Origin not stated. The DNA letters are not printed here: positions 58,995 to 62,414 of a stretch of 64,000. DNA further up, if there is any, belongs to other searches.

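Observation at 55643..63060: Seven-gene HME-RND efflux module with three extra uncharacterised periplasmic components and no regulator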

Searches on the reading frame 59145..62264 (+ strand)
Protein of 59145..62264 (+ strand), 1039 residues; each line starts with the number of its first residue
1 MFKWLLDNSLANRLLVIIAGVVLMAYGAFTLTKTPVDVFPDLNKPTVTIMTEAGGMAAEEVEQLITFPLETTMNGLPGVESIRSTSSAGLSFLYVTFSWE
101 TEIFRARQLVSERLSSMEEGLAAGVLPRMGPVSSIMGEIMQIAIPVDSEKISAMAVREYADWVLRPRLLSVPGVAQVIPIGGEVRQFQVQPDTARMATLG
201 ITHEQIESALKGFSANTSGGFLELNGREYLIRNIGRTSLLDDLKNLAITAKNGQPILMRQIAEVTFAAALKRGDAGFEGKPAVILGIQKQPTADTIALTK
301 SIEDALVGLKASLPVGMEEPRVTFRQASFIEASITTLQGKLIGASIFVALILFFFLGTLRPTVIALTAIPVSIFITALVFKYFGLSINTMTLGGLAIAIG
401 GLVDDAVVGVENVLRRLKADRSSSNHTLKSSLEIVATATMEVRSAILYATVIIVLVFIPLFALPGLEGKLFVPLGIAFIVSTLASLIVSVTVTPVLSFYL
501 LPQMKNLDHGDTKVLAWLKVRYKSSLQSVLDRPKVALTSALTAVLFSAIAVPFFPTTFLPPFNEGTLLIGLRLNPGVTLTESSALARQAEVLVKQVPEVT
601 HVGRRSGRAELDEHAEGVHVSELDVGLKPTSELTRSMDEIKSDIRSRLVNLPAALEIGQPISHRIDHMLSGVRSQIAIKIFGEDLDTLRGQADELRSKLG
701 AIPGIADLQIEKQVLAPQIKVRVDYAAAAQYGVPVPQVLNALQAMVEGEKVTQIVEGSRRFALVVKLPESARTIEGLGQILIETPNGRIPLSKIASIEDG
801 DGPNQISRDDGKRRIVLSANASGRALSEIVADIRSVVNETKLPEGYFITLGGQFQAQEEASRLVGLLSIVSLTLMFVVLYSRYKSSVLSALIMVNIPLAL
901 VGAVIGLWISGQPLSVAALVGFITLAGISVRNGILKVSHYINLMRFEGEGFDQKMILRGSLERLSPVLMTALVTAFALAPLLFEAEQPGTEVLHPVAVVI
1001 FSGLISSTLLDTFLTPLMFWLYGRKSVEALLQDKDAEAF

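Call 3: search_protein_families(library=pfam, proteins=[window:59145-62264:+], max_evalue=1)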
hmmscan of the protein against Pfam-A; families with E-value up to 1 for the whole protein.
window:59145-62264:+ (1039 aa): 2 families
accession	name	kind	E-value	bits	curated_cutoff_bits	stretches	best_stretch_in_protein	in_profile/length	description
PF00873.25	ACR_tran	-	7.7e-250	832.1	28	1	9-1021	5-1019/1021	AcrB/AcrD/AcrF family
PF02355.23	SecD_SecF_C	-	0.0001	22.2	20.5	2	868-1015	37-179/189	Protein export membrane protein SecD/SecF, C-terminal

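Call 4: search_protein_families(library=ncbifam, proteins=[window:59145-62264:+], max_evalue=1)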
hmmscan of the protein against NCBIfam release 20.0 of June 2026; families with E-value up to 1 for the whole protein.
window:59145-62264:+ (1039 aa): 19 families
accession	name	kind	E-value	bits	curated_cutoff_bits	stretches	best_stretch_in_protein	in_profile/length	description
TIGR00914.1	2A0601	subfamily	2.7e-236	786.9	701.45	1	1-1026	1-1039/1051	CusA/CzcA family heavy metal efflux RND transporter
NF033617.1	RND_permease_2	subfamily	7.5e-156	520.7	1250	1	17-1021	12-1006/1009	multidrug efflux RND transporter permease subunit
NF000282.2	RND_permease_1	subfamily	1e-120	404.4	1250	1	18-1021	13-1026/1029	multidrug efflux RND transporter permease subunit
TIGR00915.1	2A0602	subfamily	1.1e-103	348.1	940.35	1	18-1021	14-1027/1050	efflux RND transporter permease subunit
NF007798.0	PRK10503.1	equivalog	7.5e-99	331.7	1584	1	22-1027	30-1027/1040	MdtB/MuxB family multidrug efflux RND transporter permease subunit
NF007905.0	PRK10614.1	equivalog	2.3e-91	307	1774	1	20-1024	18-1010/1025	multidrug efflux RND transporter permease subunit MdtC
NF007131.0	PRK09577.1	equivalog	6.8e-83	279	1768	1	18-1026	14-1026/1045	multidrug efflux RND transporter permease subunit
NF007133.0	PRK09579.1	equivalog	6.8e-80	268.9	1763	1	14-1027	12-1007/1017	multidrug efflux RND transporter permease subunit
NF007842.1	PRK10555.1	equivalog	1.5e-71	241.5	1854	1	18-1025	14-1029/1036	multidrug efflux RND transporter permease AcrD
NF000037.1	RND_perm_OqxB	exception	8.2e-65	219.2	2200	1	18-1025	16-1036/1050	multidrug efflux RND transporter permease subunit OqxB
NF011706.2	PRK15127.1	equivalog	4.4e-58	197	2150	2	17-578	13-583/1049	multidrug efflux RND transporter permease subunit AcrB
TIGR00921.1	2A067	subfamily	1.3e-09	36.7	351.9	2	815-1020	141-344/733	hydrophobe/amphiphile efflux-3 (HAE3) family transporter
NF009581.0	PRK13024.1-1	equivalog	6.2e-06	24.6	1058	1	311-586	234-491/752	protein translocase subunit SecDF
TIGR00966.2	transloc_SecF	equivalog_domain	5.3e-05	22.8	160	2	861-1009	125-266/279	protein translocase subunit SecF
NF009584.0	PRK13024.1-4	equivalog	0.00068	18.1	1171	1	298-482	225-402/759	protein translocase subunit SecDF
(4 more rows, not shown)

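Call 17: search_solved_structures(query=window:59145-62264:+, max_evalue=1e-50, show_alignments=2)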
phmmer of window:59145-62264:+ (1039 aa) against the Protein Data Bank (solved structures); distinct sequences matched with E-value up to 1e-50: 80 (the best 60 are shown).
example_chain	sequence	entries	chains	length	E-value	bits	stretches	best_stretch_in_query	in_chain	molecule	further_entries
3t51_A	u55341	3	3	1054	5.9e-146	491.1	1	1-1021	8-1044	Cation efflux system protein CusA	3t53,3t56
3k07_A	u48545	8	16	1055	5.9e-146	491.1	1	1-1021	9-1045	Cation efflux system protein cusA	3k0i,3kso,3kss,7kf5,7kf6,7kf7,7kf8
3ne5_A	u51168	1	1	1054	1.3e-145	489.9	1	3-1021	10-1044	Cation efflux system protein cusA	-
4dop_A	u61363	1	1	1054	4.6e-145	488.2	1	1-1021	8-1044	Cation efflux system protein CusA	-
4dnr_A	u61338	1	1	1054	6.3e-145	487.7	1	1-1021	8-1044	Cation efflux system protein CusA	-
4dnt_A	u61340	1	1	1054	9.4e-145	487.1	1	1-1021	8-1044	Cation efflux system protein CusA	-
4k0e_A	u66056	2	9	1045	3.5e-136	458.7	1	15-1029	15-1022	Heavy metal cation tricomponent efflux pump ZneA(CzcA-like)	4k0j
9lyq_B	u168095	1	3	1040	4.4e-80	273.1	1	21-1026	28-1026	Multidrug resistance protein MdtB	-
9e9f_B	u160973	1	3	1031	2.2e-70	241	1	20-1024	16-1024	Efflux pump membrane transporter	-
8z1u_A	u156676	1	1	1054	3.9e-70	240.2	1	20-1024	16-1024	Efflux pump membrane transporter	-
8zxs_A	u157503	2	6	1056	7e-69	236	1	17-1025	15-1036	Efflux pump membrane transporter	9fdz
7cz9_A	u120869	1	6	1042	1.2e-68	235.2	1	17-1025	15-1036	Efflux pump membrane transporter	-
7m4p_A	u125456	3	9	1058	6e-67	229.6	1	18-1020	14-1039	Efflux pump membrane transporter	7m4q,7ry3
8f3e_A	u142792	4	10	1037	5.2e-66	226.5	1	18-1025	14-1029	Efflux pump membrane transporter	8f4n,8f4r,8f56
22xk_B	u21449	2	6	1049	1.3e-65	225.2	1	18-1019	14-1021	MexBYB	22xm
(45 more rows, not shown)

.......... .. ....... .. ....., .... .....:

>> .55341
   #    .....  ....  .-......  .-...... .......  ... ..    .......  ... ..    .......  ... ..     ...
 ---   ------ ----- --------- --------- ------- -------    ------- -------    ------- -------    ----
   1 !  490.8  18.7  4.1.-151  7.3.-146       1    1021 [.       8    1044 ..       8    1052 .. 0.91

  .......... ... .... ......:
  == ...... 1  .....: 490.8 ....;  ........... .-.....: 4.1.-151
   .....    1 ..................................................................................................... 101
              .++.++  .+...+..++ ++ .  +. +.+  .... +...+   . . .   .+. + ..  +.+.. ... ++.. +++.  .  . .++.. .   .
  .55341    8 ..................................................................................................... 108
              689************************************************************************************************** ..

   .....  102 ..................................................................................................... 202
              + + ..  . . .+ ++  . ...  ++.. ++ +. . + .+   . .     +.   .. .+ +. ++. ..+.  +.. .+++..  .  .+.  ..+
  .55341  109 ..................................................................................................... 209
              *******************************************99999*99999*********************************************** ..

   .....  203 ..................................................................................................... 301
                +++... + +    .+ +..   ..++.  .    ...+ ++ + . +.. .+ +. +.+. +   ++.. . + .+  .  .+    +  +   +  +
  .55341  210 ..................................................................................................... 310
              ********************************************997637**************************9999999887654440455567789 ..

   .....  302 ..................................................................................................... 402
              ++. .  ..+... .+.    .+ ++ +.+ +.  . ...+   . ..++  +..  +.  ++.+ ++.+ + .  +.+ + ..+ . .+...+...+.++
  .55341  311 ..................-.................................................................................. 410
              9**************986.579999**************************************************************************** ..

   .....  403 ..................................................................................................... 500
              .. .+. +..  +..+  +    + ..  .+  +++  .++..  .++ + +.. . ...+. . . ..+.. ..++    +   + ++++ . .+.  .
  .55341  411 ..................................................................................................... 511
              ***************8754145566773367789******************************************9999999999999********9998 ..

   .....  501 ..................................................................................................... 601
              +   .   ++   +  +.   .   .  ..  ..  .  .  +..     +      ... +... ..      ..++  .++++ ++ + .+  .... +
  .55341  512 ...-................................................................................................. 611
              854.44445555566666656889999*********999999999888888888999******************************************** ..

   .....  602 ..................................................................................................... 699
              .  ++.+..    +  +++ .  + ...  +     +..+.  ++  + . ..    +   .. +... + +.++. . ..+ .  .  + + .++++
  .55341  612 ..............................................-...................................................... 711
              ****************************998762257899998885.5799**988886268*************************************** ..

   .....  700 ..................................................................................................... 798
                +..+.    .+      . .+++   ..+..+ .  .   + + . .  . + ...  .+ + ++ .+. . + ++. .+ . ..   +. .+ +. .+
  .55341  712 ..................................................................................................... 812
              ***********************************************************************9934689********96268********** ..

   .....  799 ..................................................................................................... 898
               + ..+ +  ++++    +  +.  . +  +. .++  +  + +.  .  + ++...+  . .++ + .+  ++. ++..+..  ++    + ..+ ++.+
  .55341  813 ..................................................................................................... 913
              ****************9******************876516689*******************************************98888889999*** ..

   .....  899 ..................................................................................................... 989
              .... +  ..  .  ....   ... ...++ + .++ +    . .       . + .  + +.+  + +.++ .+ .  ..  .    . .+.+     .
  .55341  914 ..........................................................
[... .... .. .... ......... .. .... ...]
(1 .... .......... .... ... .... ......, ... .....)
